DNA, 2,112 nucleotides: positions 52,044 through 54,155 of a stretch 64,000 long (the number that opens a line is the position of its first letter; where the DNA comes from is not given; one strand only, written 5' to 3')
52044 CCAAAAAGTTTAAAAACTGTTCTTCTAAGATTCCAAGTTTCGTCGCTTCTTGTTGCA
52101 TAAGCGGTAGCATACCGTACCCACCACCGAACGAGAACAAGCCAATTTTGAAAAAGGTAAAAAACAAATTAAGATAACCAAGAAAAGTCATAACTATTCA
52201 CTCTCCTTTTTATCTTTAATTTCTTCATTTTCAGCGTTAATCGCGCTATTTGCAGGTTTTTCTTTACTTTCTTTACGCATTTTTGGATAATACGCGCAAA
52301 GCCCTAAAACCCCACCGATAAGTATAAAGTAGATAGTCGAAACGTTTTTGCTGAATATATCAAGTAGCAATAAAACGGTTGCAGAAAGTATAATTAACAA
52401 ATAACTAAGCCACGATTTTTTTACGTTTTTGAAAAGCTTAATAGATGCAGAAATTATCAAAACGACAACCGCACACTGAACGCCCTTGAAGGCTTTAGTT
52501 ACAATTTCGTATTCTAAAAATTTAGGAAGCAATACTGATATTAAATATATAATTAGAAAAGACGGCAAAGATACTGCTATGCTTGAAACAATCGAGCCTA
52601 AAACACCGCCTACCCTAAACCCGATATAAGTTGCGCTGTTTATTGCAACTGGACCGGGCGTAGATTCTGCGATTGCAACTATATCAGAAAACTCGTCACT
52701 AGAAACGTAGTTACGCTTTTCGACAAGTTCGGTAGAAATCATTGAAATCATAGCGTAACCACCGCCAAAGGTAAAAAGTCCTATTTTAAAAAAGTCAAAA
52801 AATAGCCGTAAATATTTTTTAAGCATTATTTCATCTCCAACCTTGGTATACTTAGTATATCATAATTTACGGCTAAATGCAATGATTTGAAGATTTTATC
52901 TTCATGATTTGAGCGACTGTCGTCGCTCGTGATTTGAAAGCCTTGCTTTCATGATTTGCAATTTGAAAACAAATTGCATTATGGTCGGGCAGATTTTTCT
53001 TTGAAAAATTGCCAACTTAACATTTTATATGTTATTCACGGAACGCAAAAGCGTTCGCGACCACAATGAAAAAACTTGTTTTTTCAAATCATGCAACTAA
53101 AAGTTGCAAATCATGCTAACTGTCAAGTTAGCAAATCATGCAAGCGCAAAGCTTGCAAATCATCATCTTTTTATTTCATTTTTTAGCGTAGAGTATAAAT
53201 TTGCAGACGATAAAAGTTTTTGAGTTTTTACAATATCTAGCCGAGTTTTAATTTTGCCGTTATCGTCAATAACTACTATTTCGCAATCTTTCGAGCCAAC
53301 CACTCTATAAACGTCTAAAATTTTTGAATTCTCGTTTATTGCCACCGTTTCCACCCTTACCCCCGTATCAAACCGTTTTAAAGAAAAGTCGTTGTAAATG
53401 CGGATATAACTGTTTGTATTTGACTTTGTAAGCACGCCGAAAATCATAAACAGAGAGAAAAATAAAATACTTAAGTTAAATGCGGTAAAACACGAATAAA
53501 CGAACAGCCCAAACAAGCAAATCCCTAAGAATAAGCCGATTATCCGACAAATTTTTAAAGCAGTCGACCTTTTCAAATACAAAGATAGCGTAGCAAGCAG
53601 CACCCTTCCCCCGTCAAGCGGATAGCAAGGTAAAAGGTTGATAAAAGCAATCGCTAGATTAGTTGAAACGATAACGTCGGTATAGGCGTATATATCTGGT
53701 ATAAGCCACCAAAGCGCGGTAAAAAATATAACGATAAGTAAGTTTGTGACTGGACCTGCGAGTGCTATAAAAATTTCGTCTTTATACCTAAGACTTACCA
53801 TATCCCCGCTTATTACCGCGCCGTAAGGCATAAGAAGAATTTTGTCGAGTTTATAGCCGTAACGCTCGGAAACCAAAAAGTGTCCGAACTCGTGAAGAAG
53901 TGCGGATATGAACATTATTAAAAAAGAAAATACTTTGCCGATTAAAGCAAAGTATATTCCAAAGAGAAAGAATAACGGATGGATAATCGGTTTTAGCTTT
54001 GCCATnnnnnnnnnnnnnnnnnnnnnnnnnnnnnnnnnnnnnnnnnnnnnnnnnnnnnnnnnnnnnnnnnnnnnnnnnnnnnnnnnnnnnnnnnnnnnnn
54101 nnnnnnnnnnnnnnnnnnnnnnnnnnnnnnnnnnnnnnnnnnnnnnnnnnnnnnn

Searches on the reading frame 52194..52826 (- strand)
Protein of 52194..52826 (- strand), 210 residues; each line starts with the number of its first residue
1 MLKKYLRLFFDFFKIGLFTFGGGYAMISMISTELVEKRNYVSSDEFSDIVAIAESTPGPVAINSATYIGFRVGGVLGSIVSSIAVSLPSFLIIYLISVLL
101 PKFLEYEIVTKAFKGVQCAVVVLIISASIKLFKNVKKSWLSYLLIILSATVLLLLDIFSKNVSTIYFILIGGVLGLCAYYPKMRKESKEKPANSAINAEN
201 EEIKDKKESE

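Call 19: search_protein_families(library=ncbifam, proteins=[window:52194-52826:-])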
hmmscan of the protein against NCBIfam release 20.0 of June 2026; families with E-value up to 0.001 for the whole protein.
window:52194-52826:- (210 aa): 3 families
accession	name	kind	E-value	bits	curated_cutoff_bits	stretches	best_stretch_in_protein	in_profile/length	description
TIGR00937.1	2A51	subfamily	1.5e-30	107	171.7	1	5-175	202-368/368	chromate efflux transporter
NF053759.1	ChrTpChrBBac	equivalog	1.2e-22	80.5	250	1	5-166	1-162/180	chromate efflux transporter ChrB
NF053760.1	ChrTpChrABac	equivalog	2.6e-22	79.9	250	1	5-158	3-159/178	chromate efflux transporter ChrA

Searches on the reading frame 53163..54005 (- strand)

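Call 19: search_protein_families(library=ncbifam, proteins=[window:53163-54005:-])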
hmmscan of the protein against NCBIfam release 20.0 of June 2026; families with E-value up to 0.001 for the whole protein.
window:53163-54005:- (280 aa): 1 family
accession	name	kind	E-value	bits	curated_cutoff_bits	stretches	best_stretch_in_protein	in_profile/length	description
NF041824.1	daptide_HExxH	equivalog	0.00094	18.4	300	0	28-150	164-294/379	daptide biosynthesis intramembrane metalloprotease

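Call 82: search_protein_families(library=pfam, proteins=[window:53163-54005:-], max_evalue=0.001)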
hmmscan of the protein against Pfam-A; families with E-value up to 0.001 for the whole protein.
window:53163-54005:- (280 aa): 1 family
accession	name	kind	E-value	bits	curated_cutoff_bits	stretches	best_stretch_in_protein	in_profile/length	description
PF02163.28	Peptidase_M50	-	1.7e-18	67.2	27.2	2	28-99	3-100/221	Peptidase family M50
